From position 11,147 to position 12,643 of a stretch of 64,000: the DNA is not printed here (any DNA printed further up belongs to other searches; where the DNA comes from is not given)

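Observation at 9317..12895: Tandemly duplicated genes for methyltransferase-HNH fusion proteins with swapped central recognition segments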

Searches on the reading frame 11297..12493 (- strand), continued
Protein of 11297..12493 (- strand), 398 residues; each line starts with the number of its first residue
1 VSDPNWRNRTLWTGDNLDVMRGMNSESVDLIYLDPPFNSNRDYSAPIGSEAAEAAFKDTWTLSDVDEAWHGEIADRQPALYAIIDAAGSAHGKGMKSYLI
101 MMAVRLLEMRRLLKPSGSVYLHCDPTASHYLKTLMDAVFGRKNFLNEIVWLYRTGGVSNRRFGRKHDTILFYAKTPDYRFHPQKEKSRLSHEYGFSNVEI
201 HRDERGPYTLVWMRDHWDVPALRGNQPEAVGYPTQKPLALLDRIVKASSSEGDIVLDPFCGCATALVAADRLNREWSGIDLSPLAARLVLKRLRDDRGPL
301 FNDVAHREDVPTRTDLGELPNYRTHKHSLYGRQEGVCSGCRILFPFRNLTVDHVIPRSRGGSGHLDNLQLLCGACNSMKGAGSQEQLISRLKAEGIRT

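Call 17: search_solved_structures(query=window:11297-12493:-, max_evalue=0.001)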
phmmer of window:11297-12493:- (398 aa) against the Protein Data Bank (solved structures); distinct sequences matched with E-value up to 0.001: 18.
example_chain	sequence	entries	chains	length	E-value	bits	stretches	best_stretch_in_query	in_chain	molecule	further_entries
9c3u_A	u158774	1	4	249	2.1e-20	76.2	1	112-283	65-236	Methyltransferase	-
8urk_A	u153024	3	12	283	2.9e-20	75.8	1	112-285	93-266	Methyltransferase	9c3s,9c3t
1nw8_A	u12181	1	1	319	2.7e-16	62.7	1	106-287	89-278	MODIFICATION METHYLASE RSRI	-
1eg2_A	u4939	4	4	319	2.8e-16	62.6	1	106-288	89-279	MODIFICATION METHYLASE RSRI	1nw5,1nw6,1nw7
6pbd_A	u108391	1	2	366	4.9e-15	58.5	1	110-281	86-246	Modification methylase CcrMI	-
6k0w_B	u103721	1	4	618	2.8e-14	56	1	8-179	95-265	Adenine specific DNA methyltransferase (Mod)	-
1g60_A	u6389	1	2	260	7.3e-12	48.1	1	114-283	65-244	Adenine-specific Methyltransferase MboIIA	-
7dsu_A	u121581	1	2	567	2.3e-11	46.5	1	97-217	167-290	Mbo45V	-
4zcf_A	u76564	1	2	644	5e-10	42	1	10-179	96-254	Restriction endonuclease EcoP15I, modification subunit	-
2zie_A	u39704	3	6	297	1.6e-09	40.4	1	230-293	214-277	Putative modification methylase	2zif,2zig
8s9m_A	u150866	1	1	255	1.4e-08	37.2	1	217-298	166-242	DNA cytosine-N4 methyltransferase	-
8s9n_A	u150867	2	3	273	1.8e-08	36.9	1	217-298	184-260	DNA cytosine-N4 methyltransferase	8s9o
5hfj_A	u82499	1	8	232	1.5e-07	33.8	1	228-284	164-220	Adenine specific DNA methyltransferase (DpnA)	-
5hek_A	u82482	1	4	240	1.6e-07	33.8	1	228-285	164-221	Adenine specific DNA methyltransferase (DpnA)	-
8d2k_A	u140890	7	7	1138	1.2e-05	27.6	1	337-381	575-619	CRISPR-associated endonuclease, Csn1 family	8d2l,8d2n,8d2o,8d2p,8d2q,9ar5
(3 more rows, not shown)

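Call 23: search_protein_families(library=pfam, proteins=[L038:5084-6001:+, L077:5288-6004:+, L025:4560-5696:-, L011:5000-5998:+, L027:4891-5961:+, L042:107-1228:+, L022:5077-5961:+, L063:4555-5934:+, L055:1583-3679:+], max_evalue=0.001)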
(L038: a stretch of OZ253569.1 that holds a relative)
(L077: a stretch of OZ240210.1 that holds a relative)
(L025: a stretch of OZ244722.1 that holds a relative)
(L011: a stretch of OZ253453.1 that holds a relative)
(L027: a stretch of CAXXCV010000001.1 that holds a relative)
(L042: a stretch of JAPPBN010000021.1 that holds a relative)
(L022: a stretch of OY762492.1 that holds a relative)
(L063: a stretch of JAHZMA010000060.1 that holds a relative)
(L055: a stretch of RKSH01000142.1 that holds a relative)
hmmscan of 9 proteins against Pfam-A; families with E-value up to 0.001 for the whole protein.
L038:5084-6001:+ (305 aa): 2 families
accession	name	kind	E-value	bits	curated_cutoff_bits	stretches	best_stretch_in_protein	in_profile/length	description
PF12762.13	DDE_Tnp_IS1595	-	3.8e-46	157.3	27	1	127-274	1-153/153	ISXO2-like transposase domain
PF12760.12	Zn_ribbon_IS1595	-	6.6e-08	32.8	25.4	1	16-60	1-45/46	Transposase zinc-ribbon domain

L077:5288-6004:+ (238 aa): 1 family
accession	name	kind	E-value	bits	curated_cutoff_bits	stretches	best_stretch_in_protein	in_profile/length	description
PF03400.19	DDE_Tnp_IS1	-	5.8e-06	27.1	24.1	0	139-179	84-124/131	IS1 transposase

L025:4560-5696:- (378 aa): 2 families
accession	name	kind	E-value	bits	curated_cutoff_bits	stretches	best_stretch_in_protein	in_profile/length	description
PF13808.11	DDE_Tnp_1_assoc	-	3.4e-36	123.6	32.3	1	10-97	1-88/88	DDE_Tnp_1-associated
PF01609.27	DDE_Tnp_1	-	4.6e-20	72.7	23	1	107-347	5-200/200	Transposase DDE domain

L011:5000-5998:+ (332 aa): 2 families
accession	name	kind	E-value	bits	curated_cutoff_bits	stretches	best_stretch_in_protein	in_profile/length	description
PF12762.13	DDE_Tnp_IS1595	-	4.5e-37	127.9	27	1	161-303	3-153/153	ISXO2-like transposase domain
PF12760.12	Zn_ribbon_IS1595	-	3e-05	24.3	25.4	1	45-91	1-45/46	Transposase zinc-ribbon domain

L027:4891-5961:+ (356 aa): 0 families

L042:107-1228:+ (373 aa): 0 families

L022:5077-5961:+ (294 aa): 2 families
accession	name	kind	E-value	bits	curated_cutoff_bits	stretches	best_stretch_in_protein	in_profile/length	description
PF01227.27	GTP_cyclohydroI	-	1.3e-66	223.9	27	1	116-291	3-178/179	GTP cyclohydrolase I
PF14489.11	QueF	-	0.00021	21.9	27.3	1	190-247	1-58/81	QueF-like protein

L063:4555-5934:+ (459 aa): 7 families
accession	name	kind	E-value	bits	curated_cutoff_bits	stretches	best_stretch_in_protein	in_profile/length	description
PF00308.24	Bac_DnaA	-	3.8e-54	183.7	23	1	124-284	1-161/162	Bacterial DnaA ATPAse domain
PF08299.17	Bac_DnaA_C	-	9.6e-31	106.1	31.5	1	368-436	1-69/69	Bacterial dnaA protein helix-turn-helix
PF11638.13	DnaA_N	-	6.1e-14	51.9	24.6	1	16-77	2-64/65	DnaA N-terminal domain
PF00004.35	AAA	-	9.4e-09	36.2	21.2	1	161-252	2-95/131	ATPase family associated with various cellular activities (AAA)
PF01695.23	IstB_IS21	-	3.5e-07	30.4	24.1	1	143-254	78-187/238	IstB-like ATP binding protein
PF01637.24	ATPase_2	-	5.6e-05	23.5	33.2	1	158-261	21-117/225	ATPase domain predominantly from Archaea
PF13173.12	AAA_14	-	0.00032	21.1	27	0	160-235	5-77/129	AAA domain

L055:1583-3679:+ (698 aa): 9 families
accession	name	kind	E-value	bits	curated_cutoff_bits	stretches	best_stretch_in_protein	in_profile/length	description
PF00724.26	Oxidored_FMN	-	1.4e-50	172.9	27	1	24-357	2-339/342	NADH:flavin oxidoreductase / NADH oxidase family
PF07992.20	Pyr_redox_2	-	1.7e-10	41.3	26.1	1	407-650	2-255/291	Pyridine nucleotide-disulphide oxidoreductase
PF13450.12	NAD_binding_8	-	5.4e-07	30.2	21.9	1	410-445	1-36/68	NAD(P)-binding Rossmann-like domain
PF00070.33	Pyr_redox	-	6.5e-05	23.8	22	0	407-441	1-35/82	Pyridine nucleotide-disulphide oxidoreductase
PF03486.20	HI0933_like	-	0.00012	22.1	50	1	407-446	2-41/244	HI0933-like protein Rossmann domain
PF12831.13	FAD_oxidored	-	0.00029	20.7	27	1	408-445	2-39/416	FAD dependent oxidoreductase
PF01946.23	Thi4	-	0.00039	20.2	26.2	1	408-446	20-59/235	Thi4 family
PF01266.30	DAO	-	0.00066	19.7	27.9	1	407-444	1-39/353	FAD dependent oxidoreductase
PF01134.28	GIDA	-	0.00093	18.8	22.1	1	408-435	2-29/391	Glucose inhibited division protein A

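Call 42: find_encoding_contigs(protein=P0001, flank=5000, max_places=3)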
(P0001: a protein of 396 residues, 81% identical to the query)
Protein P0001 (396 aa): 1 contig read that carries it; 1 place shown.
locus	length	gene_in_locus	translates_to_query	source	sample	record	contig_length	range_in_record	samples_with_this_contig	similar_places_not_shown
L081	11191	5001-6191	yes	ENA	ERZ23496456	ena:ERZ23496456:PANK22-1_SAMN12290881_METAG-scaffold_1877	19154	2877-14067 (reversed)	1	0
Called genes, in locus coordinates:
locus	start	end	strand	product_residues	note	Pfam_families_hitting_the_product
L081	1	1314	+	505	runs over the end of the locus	PF13541:ChlI, PF01078:Mg_chelatase, PF00158:Sigma54_activat (faint), PF00493:MCM (weak), PF07728:AAA_5, PF13335:Mg_chelatase_C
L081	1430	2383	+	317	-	PF12760:Zn_ribbon_IS1595, PF12762:DDE_Tnp_IS1595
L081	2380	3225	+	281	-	PF01555:N6_N4_Mtase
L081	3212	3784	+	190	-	PF01844:HNH, PF14279:HNH_5 (weak)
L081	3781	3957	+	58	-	-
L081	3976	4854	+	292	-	PF01555:N6_N4_Mtase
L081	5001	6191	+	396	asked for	PF01555:N6_N4_Mtase, PF01844:HNH, PF14279:HNH_5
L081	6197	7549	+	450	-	PF07690:MFS_1, PF13000:Acatn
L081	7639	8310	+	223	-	-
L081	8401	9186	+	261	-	-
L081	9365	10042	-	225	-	PF13489:Methyltransf_23, PF13847:Methyltransf_31, PF08241:Methyltransf_11, PF08242:Methyltransf_12, PF13649:Methyltransf_25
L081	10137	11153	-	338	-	PF13365:Trypsin_2, PF13180:PDZ_2, PF17820:PDZ_6 (weak)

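Call 44: find_encoding_contigs(protein=P0012, flank=5000, max_places=3)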
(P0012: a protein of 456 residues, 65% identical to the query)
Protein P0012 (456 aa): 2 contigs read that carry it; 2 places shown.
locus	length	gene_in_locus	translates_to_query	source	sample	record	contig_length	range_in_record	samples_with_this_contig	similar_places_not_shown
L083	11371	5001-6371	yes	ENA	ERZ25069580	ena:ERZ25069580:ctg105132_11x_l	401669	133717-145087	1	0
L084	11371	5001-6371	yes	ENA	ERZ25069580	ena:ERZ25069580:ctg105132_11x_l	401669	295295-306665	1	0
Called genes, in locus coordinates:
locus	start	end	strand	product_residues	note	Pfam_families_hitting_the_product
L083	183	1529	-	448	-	PF00120:Gln-synt_C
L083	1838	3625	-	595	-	PF00313:CSD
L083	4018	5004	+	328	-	PF12760:Zn_ribbon_IS1595, PF12762:DDE_Tnp_IS1595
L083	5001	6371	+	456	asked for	PF01555:N6_N4_Mtase, PF01844:HNH, PF14279:HNH_5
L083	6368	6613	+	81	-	-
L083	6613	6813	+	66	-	-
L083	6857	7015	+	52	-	-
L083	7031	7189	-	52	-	-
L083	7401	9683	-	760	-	PF13385:Laminin_G_3 (weak), PF20254:DMFA2_C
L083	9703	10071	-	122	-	PF26354:DMF_alpha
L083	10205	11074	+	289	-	PF00296:Bac_luciferase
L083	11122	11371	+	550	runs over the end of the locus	PF02776:TPP_enzyme_N, PF00205:TPP_enzyme_M, PF02775:TPP_enzyme_C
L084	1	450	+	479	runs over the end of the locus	PF01425:Amidase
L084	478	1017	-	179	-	PF07883:Cupin_2 (weak)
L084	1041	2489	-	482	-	PF01979:Amidohydro_1, PF07969:Amidohydro_3 (weak)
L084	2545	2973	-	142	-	PF01850:PIN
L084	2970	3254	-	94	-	PF14338:Mrr_N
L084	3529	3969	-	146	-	-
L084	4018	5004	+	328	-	PF12760:Zn_ribbon_IS1595, PF12762:DDE_Tnp_IS1595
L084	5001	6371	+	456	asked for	PF01555:N6_N4_Mtase, PF01844:HNH, PF14279:HNH_5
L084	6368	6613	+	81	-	-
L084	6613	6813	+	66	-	-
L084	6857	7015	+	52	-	-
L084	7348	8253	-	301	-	PF02729:OTCace_N, PF00185:OTCace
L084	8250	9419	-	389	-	PF00202:Aminotran_3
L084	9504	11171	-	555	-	PF02776:TPP_enzyme_N, PF00205:TPP_enzyme_M, PF02775:TPP_enzyme_C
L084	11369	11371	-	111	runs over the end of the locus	PF15731:MqsA_antitoxin (weak), PF13560:HTH_31, PF01381:HTH_3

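Call 48: search_protein_families(library=ncbifam, proteins=[L083:6368-6613:+, L083:6613-6813:+, L083:6857-7015:+, L081:3781-3957:+], max_evalue=1)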
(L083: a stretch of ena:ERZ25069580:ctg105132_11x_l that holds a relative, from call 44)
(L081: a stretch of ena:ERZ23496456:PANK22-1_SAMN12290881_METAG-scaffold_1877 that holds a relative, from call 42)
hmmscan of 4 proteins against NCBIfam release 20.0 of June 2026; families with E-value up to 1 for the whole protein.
L083:6368-6613:+ (81 aa): 1 family
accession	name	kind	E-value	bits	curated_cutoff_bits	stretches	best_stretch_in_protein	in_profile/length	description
TIGR03554.1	F420_G6P_DH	equivalog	0.084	11.9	420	0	52-78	117-143/331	glucose-6-phosphate dehydrogenase (coenzyme-F420)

L083:6613-6813:+ (66 aa): 0 families

L083:6857-7015:+ (52 aa): 0 families

L081:3781-3957:+ (58 aa): 0 families

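Call 52: find_related_loci(query=A1, collection=viral_contigs, flank=6000)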
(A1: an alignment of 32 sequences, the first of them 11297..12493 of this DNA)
Query A1 (398 aa) in viral_contigs; peptide patterns used: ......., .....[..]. (x = any residue, [..] = any of these).
400 stretches matched a pattern; 355 encode a relative of the query (tblastn E <= 1e-3); the best 80 are kept; 80 distinct loci.
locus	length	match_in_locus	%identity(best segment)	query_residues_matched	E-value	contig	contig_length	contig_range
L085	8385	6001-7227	58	1-397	6e-159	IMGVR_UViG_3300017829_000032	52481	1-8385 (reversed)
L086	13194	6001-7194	53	7-398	3e-136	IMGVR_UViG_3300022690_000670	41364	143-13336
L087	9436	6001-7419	51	1-392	7e-120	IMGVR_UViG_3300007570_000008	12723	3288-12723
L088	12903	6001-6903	48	10-298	1e-82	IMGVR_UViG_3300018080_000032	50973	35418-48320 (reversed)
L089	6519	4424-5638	41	7-371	3e-79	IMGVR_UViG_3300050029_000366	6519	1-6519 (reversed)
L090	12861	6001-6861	45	11-298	3e-78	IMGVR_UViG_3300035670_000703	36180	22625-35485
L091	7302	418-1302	46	11-293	3e-78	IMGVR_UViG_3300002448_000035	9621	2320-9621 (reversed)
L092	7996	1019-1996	45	5-299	1e-77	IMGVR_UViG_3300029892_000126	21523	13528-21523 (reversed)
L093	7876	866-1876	44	10-323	1e-76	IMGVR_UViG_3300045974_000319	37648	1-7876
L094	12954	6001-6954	45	5-299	3e-76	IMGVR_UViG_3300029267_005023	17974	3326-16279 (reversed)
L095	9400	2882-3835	45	5-299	3e-76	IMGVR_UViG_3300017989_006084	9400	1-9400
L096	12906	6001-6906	46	7-298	5e-76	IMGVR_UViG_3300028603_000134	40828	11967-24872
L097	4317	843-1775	47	11-295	1e-75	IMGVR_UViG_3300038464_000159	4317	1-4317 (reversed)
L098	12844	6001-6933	47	11-295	1e-75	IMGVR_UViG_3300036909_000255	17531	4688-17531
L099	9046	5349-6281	47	11-295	1e-75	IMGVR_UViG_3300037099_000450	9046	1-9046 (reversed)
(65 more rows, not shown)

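Call 53: predict_structure(alignment_id=A1)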
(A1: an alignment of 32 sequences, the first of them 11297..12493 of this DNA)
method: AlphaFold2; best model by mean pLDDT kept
length: 398 residues; sequences in the alignment: 32
mean_pLDDT: 65.6   pTM: 0.70
mean pLDDT of the five models: 65.6, 57.8, 55.2, 51.1, 47.3
residues with pLDDT >= 90: 55; 70-90: 154; 50-70: 58; < 50: 131
segments of 3 or more residues with pLDDT < 50: 38-60, 155-161, 183-214, 321-382, 395-398
pLDDT, mean of each block of 10 residues (from residue 1): 79 84 92 68 38 39 61 75 82 76 89 94 77 90 86 56 71 82 40 27 32 63 79 79 89 88 81 89 72 77 80 77 36 36 35 35 34 35 49 46
secondary structure, 60 per line:
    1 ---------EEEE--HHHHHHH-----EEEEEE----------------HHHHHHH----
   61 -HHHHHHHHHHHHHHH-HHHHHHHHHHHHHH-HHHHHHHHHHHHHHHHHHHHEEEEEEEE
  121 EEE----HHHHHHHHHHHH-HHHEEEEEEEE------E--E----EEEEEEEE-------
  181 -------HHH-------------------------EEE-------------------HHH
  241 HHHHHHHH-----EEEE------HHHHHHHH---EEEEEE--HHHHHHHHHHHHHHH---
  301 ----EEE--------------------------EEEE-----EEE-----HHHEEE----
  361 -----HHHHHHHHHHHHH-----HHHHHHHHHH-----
elements in order: E10-13 H16-22 E28-33 H50-56 H62-76 H78-91 H93-112 E113-123 H128-139 E144-151 E166-173 E216-218 H238-248 E254-257 H264-271 E275-280 H283-297 E305-307 E334-337 E343-345 E354-356 H366-378 H384-393
